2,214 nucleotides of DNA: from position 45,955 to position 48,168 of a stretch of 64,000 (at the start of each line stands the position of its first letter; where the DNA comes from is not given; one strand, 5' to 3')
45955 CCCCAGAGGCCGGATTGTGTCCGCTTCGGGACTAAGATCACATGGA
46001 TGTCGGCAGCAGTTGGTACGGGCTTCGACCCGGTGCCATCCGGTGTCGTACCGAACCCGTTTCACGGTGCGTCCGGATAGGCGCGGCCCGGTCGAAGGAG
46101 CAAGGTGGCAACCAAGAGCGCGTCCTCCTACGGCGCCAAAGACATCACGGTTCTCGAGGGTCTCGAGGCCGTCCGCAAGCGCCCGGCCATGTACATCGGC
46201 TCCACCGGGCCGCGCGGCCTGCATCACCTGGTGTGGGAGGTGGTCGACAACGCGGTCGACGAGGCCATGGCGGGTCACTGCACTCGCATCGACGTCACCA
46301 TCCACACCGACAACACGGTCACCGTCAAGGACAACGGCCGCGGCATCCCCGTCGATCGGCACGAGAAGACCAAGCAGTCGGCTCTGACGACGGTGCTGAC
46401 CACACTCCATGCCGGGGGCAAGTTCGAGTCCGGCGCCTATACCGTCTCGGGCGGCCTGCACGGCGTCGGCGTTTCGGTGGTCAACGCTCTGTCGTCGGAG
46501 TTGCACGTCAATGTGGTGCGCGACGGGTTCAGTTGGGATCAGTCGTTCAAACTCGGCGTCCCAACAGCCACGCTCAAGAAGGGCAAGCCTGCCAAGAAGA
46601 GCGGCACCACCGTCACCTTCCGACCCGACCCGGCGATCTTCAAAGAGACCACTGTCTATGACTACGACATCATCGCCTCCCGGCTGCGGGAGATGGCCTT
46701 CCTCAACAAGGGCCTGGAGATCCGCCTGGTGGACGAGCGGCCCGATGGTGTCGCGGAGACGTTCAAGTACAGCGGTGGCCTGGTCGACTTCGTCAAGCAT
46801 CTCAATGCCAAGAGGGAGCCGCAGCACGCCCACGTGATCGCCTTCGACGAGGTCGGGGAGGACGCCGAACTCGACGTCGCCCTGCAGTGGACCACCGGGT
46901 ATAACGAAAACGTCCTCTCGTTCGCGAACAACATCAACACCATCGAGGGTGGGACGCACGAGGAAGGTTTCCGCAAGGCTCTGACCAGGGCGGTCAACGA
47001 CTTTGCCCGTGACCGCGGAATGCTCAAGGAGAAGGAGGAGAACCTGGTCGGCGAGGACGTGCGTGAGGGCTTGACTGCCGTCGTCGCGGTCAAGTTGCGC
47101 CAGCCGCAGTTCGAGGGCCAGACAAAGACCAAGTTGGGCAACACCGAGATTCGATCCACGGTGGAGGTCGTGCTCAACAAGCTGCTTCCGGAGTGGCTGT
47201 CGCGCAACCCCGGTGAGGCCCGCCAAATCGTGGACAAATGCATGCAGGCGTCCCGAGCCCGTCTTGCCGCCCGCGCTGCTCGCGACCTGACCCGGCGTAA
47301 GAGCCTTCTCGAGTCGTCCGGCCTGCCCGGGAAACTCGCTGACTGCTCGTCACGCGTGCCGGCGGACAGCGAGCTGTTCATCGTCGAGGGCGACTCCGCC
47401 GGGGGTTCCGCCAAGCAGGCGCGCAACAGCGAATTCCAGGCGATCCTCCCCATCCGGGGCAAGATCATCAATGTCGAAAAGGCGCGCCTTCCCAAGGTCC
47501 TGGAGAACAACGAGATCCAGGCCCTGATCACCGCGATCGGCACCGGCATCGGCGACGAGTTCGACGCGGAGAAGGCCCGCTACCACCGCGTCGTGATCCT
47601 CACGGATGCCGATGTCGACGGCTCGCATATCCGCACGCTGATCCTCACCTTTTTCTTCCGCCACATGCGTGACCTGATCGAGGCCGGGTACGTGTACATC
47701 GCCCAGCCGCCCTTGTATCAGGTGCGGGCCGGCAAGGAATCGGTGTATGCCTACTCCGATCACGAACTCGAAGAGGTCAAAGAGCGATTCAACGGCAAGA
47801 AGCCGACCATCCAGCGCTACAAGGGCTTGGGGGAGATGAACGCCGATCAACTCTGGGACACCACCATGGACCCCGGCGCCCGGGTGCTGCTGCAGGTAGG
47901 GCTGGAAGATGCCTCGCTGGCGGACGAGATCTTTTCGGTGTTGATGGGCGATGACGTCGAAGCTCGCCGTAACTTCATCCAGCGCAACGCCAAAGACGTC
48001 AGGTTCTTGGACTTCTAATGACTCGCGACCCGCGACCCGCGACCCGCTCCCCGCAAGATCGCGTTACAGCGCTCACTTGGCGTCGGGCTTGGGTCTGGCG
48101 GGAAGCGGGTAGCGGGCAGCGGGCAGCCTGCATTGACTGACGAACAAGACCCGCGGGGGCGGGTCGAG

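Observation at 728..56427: Five families of period-7 tandem arrays seen only in intergenic DNA, many abutting stop codons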

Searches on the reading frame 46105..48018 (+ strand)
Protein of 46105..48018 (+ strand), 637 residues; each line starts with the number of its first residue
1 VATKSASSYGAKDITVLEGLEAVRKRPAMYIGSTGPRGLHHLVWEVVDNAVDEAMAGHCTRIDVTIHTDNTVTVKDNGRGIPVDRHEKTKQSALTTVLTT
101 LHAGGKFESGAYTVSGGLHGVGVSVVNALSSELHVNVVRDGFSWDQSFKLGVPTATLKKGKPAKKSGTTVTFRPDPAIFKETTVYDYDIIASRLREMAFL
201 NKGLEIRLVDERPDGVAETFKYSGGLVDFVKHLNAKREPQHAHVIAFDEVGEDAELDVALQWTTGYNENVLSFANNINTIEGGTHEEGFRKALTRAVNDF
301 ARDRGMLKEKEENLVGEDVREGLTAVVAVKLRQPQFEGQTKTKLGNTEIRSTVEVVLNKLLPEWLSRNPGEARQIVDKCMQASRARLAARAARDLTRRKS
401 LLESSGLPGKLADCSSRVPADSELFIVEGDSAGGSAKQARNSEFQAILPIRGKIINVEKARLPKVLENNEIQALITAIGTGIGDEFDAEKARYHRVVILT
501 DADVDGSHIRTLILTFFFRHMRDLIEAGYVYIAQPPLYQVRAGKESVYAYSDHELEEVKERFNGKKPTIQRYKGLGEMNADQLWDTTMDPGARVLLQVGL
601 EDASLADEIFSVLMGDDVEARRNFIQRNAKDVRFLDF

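Call 10: find_encoding_contigs(protein=window:46105-48018:+, flank=10000, max_places=6)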
Protein window:46105-48018:+ (637 aa): no gene with exactly this product is on record in the collection.

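Call 14: find_related_loci(query=window:46105-48018:+, collection=genome_contigs, flank=10000)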
Query window:46105-48018:+ (637 aa) in genome_contigs; peptide patterns used: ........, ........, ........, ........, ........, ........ (x = any residue, [..] = any of these).
599 stretches matched a pattern (row limit reached: there are more); 596 encode a relative of the query (tblastn E <= 1e-3); the best 80 are kept; 80 distinct loci.
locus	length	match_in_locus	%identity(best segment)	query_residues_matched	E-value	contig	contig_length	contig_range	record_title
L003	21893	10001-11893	78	7-637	0e+0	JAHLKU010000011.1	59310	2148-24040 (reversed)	MAG: Actinomycetota bacterium isolate MAG32 NODE_1362_length_59310_cov_2780.649464, whole genome shotgun sequence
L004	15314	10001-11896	74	7-637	0e+0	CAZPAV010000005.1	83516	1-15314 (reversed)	MAG TPA_asm: uncultured Acidimicrobiaceae bacterium isolate binchicken_co64_98 genome assembly, contig: NODE_123_length_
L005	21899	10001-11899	70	5-637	0e+0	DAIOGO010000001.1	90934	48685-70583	MAG TPA_asm: Actinomycetota bacterium isolate CTOTU26087 NODE_41_length_90934_cov_7.407157, whole genome shotgun sequenc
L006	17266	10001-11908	69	1-637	0e+0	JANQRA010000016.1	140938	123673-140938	MAG: Acidimicrobiia bacterium isolate IP29b_bin.45 k99_3391311, whole genome shotgun sequence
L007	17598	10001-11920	68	2-637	0e+0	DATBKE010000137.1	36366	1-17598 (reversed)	MAG TPA_asm: Acidimicrobiia bacterium isolate SMAG_U3938 k141_3324456, whole genome shotgun sequence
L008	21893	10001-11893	61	8-637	0e+0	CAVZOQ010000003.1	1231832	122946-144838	MAG: uncultured Actinomycetes bacterium isolate MFD02840.bin.2.33 genome assembly, contig: contig_41742, whole genome sh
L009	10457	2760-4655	63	8-637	0e+0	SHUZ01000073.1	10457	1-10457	MAG: Acidimicrobiia bacterium isolate Baikal-deep-G23 BACOMB-C30646, whole genome shotgun sequence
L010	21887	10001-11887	62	7-636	0e+0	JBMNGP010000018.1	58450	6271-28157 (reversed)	MAG: Desulfitobacteriia bacterium isolate SBF912LR0HQ0036 contig_3588, whole genome shotgun sequence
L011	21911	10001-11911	62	4-636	0e+0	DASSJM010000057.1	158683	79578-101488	MAG TPA_asm: Actinomycetota bacterium isolate SMAG_U1115 k141_251588, whole genome shotgun sequence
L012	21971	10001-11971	60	1-636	0e+0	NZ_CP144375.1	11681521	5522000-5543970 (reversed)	Kutzneria buriramensis strain DSM 45791 chromosome, complete genome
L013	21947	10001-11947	61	9-636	0e+0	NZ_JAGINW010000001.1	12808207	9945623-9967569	Kibdelosporangium banguiense strain DSM 46670 Ga0451105_01, whole genome shotgun sequence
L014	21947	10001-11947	59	7-636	0e+0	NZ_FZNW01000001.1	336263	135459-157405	Haloechinothrix alba strain DSM 45207, whole genome shotgun sequence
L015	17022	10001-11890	61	7-636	0e+0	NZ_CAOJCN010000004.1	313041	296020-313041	Cohnella rhizoplanae strain JJ-181 NODE_4, whole genome shotgun sequence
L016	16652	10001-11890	60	7-636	0e+0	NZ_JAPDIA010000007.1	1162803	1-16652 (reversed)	Cohnella rhizosphaerae strain DSM 28161 contig_8, whole genome shotgun sequence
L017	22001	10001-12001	59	5-636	0e+0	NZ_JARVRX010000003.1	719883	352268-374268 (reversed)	Mycolicibacterium sp. lyk4-40-TYG-92 NODE_2_length_719883_cov_42.775380, whole genome shotgun sequence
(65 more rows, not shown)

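Call 34: find_homologous_proteins(query=window:46105-48018:+, max_evalue=1e-100)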
Query window:46105-48018:+ (637 aa): 8000 proteins with E <= 1e-100 among 8000 candidates; the best 120 are listed.
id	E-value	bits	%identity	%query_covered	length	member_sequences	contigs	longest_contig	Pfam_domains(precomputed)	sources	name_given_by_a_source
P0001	0.0e+0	1332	93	100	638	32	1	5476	PF00986.27,PF02518.32,PF01751.29,PF00204.32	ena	-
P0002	0.0e+0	1313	91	100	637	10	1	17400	PF00986.27,PF02518.32,PF01751.29,PF00204.32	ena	-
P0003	0.0e+0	1311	90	100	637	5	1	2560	PF00986.27,PF02518.32,PF01751.29,PF00204.32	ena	-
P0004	0.0e+0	1305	90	100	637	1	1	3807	PF00986.27,PF02518.32,PF01751.29,PF00204.32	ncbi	-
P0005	0.0e+0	1299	89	100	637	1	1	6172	PF00986.27,PF02518.32,PF01751.29,PF00204.32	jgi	jgi:DNA gyrase subunit B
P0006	0.0e+0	1299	89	100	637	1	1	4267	PF00986.27,PF02518.32,PF01751.29,PF00204.32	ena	-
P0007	0.0e+0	1297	89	100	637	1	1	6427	PF00986.27,PF02518.32,PF01751.29,PF00204.32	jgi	-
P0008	0.0e+0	1294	89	100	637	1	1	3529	PF00986.27,PF02518.32,PF01751.29,PF00204.32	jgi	jgi:DNA gyrase subunit B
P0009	0.0e+0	1210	83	100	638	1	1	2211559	PF00986.27,PF02518.32,PF01751.29,PF00204.32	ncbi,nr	ncbi:MAG: DNA topoisomerase (ATP-hydrolyzing) subunit B [Acidimicrobiia bacterium]|nr:MAG: DNA topoi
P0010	0.0e+0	1205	83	100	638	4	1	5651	PF00986.27,PF02518.32,PF01751.29,PF00204.32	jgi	jgi:DNA gyrase subunit B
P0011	0.0e+0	1204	83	100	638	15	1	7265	PF00986.27,PF02518.32,PF01751.29,PF00204.32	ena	-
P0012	0.0e+0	1202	83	100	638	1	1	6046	PF00986.27,PF02518.32,PF01751.29,PF00204.32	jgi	-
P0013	0.0e+0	1200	83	100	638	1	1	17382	PF00986.27,PF02518.32,PF01751.29,PF00204.32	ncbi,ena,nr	ncbi:MAG TPA: DNA topoisomerase (ATP-hydrolyzing) subunit B [Acidimicrobiia bacterium]|nr:DNA topois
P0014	0.0e+0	1181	82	100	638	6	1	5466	PF00986.27,PF02518.32,PF01751.29,PF00204.32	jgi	jgi:DNA gyrase subunit B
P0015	0.0e+0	1178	81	100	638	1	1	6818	PF00986.27,PF02518.32,PF01751.29,PF00204.32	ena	-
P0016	0.0e+0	1172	81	100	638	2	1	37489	PF00986.27,PF02518.32,PF01751.29,PF00204.32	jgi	jgi:DNA gyrase subunit B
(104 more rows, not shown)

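Call 35: find_encoding_contigs(protein=P0002, flank=10000, max_places=2)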
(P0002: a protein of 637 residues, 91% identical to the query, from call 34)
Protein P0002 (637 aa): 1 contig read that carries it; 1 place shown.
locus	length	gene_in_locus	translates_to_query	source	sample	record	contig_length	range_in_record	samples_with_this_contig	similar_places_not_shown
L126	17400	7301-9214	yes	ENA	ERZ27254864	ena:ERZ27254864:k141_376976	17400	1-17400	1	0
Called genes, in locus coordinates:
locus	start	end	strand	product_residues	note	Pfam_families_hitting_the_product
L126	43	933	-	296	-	PF14804:Jag_N, PF01424:R3H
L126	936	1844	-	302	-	PF02096:60KD_IMP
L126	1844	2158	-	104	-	PF01809:YidD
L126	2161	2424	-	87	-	PF00825:Ribonuclease_P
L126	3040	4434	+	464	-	PF11638:DnaA_N, PF00308:Bac_DnaA, PF01695:IstB_IS21 (weak), PF08299:Bac_DnaA_C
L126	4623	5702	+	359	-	PF00712:DNA_pol3_beta, PF02767:DNA_pol3_beta_2, PF02768:DNA_pol3_beta_3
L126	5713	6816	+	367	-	PF02463:SMC_N, PF13175:AAA_15, PF13476:AAA_23, PF13304:AAA_21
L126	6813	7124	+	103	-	PF05258:DciA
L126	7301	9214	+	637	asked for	PF02518:HATPase_c, PF00204:DNA_gyraseB, PF01751:Toprim, PF00986:DNA_gyraseB_C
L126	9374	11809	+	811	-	PF00521:DNA_topoisoIV, PF03989:DNA_gyraseA_C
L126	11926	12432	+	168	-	PF12089:DUF3566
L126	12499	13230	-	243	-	-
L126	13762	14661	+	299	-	PF01497:Peripla_BP_2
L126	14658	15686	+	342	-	PF01032:FecCD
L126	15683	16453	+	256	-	PF20703:nSTAND1 (weak), PF00005:ABC_tran, PF02463:SMC_N (faint), PF13304:AAA_21 (faint)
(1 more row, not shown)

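Call 36: find_encoding_contigs(protein=P0001, flank=10000, max_places=2)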
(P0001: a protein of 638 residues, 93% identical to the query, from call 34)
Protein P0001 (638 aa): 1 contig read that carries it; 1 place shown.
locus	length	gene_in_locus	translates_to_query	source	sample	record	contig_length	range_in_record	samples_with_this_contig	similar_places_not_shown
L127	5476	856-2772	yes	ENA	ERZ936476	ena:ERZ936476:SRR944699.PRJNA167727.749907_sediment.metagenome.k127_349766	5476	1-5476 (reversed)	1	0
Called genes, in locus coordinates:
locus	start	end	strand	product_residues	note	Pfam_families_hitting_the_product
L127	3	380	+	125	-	?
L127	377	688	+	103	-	PF05258:DciA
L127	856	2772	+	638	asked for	PF02518:HATPase_c, PF00204:DNA_gyraseB, PF01751:Toprim, PF00986:DNA_gyraseB_C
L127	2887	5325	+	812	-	PF00521:DNA_topoisoIV, PF03989:DNA_gyraseA_C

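Call 37: find_encoding_contigs(protein=P0009, flank=10000, max_places=2)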
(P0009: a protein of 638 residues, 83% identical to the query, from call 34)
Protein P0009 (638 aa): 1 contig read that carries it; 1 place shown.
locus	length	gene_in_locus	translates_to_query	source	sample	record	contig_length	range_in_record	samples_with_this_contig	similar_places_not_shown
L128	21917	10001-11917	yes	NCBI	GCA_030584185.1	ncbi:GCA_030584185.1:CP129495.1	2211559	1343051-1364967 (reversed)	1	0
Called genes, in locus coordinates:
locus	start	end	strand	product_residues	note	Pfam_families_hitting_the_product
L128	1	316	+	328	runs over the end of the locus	PF01471:PG_binding_1, PF08823:PG_binding_2 (faint), PF01471:PG_binding_1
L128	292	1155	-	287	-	PF02195:ParB_N, PF17762:HTH_ParB, PF23552:ParB_C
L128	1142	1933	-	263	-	PF10609:ParA, PF13614:AAA_31, PF00142:Fer4_NifH, PF01656:CbiA, PF02374:ArsA_ATPase (weak), PF06564:CBP_BcsQ, PF09140:MipZ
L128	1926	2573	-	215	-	PF02527:GidB, PF13847:Methyltransf_31 (weak)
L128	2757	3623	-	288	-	PF14804:Jag_N, PF01424:R3H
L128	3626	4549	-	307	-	PF02096:60KD_IMP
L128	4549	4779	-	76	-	PF01809:YidD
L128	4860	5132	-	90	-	PF00825:Ribonuclease_P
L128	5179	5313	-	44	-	PF00468:Ribosomal_L34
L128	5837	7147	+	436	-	PF11638:DnaA_N (weak), PF00308:Bac_DnaA, PF08299:Bac_DnaA_C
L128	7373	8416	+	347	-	PF00712:DNA_pol3_beta, PF02767:DNA_pol3_beta_2, PF02768:DNA_pol3_beta_3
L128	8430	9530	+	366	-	PF02463:SMC_N, PF13175:AAA_15, PF13476:AAA_23, PF13304:AAA_21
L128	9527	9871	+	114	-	PF05258:DciA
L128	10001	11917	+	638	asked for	PF02518:HATPase_c, PF00204:DNA_gyraseB, PF01751:Toprim, PF00986:DNA_gyraseB_C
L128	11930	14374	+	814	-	PF00521:DNA_topoisoIV, PF03989:DNA_gyraseA_C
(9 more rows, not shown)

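Call 38: find_encoding_contigs(protein=P0007, flank=10000, max_places=2)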
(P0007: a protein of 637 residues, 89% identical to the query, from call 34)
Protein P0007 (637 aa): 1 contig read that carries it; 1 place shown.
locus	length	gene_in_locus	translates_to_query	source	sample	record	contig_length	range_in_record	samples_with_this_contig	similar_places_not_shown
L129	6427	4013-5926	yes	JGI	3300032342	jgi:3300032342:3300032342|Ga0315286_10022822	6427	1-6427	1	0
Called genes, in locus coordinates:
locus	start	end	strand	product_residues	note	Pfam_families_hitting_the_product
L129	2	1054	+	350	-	?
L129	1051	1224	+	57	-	-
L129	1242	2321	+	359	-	PF00712:DNA_pol3_beta, PF02767:DNA_pol3_beta_2, PF02768:DNA_pol3_beta_3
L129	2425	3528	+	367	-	PF02463:SMC_N, PF13175:AAA_15, PF13476:AAA_23, PF13304:AAA_21 (weak)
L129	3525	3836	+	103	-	PF05258:DciA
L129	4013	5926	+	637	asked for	PF02518:HATPase_c, PF00204:DNA_gyraseB, PF01751:Toprim, PF00986:DNA_gyraseB_C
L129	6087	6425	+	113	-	?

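Call 58: find_encoding_contigs(protein=P0013, flank=10000, max_places=1)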
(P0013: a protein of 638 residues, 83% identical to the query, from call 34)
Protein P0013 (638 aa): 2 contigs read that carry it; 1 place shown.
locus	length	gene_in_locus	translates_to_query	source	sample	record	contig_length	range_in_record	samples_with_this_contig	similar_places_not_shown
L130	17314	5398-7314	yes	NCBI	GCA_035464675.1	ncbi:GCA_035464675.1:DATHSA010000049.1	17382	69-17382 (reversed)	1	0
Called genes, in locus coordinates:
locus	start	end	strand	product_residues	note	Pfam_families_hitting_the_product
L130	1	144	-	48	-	PF01809:YidD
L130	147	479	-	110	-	PF00825:Ribonuclease_P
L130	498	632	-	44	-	PF00468:Ribosomal_L34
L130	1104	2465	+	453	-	PF11638:DnaA_N, PF00308:Bac_DnaA, PF08299:Bac_DnaA_C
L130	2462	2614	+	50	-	-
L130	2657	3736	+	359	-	PF00712:DNA_pol3_beta, PF02767:DNA_pol3_beta_2, PF02768:DNA_pol3_beta_3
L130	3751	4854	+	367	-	PF02463:SMC_N, PF13175:AAA_15 (weak), PF13476:AAA_23, PF13304:AAA_21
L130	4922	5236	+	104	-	PF05258:DciA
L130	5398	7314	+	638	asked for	PF02518:HATPase_c, PF00204:DNA_gyraseB, PF01751:Toprim, PF00986:DNA_gyraseB_C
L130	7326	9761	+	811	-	PF00521:DNA_topoisoIV, PF03989:DNA_gyraseA_C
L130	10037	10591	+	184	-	PF12089:DUF3566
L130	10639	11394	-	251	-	-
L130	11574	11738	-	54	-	PF04964:Flp_Fap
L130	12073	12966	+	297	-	PF01497:Peripla_BP_2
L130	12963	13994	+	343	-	PF01032:FecCD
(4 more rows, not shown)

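Call 59: find_encoding_contigs(protein=P0016, flank=10000, max_places=1)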
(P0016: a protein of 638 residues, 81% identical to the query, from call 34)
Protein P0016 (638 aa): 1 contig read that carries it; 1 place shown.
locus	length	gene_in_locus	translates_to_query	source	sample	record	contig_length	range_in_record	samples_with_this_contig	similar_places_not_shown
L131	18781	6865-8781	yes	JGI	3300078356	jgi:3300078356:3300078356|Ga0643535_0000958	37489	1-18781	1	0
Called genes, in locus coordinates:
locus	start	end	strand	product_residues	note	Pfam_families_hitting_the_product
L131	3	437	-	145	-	?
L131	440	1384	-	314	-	PF02096:60KD_IMP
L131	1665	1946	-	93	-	PF00825:Ribonuclease_P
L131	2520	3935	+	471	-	PF11638:DnaA_N, PF00308:Bac_DnaA, PF01695:IstB_IS21 (weak), PF08299:Bac_DnaA_C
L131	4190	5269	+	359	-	PF00712:DNA_pol3_beta, PF02767:DNA_pol3_beta_2, PF02768:DNA_pol3_beta_3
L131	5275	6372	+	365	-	PF02463:SMC_N, PF13175:AAA_15, PF13476:AAA_23, PF13514:AAA_27 (faint), PF13304:AAA_21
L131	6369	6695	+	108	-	PF05258:DciA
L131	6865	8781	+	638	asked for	PF02518:HATPase_c, PF00204:DNA_gyraseB, PF01751:Toprim, PF00986:DNA_gyraseB_C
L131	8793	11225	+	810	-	PF00521:DNA_topoisoIV, PF03989:DNA_gyraseA_C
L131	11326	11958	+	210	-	PF12089:DUF3566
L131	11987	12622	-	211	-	-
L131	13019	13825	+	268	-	PF19459:DUF5996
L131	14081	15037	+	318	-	PF01497:Peripla_BP_2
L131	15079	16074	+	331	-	PF01032:FecCD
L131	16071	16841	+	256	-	PF00005:ABC_tran, PF02463:SMC_N (faint), PF13304:AAA_21 (faint)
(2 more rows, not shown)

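Call 60: find_encoding_contigs(protein=P0005, flank=10000, max_places=1)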
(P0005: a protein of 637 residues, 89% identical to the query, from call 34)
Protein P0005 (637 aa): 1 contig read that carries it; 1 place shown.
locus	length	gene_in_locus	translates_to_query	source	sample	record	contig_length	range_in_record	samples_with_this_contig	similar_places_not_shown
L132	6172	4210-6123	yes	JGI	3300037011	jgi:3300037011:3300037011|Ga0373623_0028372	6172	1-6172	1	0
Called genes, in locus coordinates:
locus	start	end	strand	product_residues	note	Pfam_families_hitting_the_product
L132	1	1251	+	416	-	?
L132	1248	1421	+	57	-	-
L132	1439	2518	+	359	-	PF00712:DNA_pol3_beta, PF02767:DNA_pol3_beta_2, PF02768:DNA_pol3_beta_3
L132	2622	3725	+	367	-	PF02463:SMC_N, PF13175:AAA_15, PF13476:AAA_23, PF13304:AAA_21 (weak)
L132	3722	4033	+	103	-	PF05258:DciA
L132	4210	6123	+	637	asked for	PF02518:HATPase_c, PF00204:DNA_gyraseB, PF01751:Toprim, PF00986:DNA_gyraseB_C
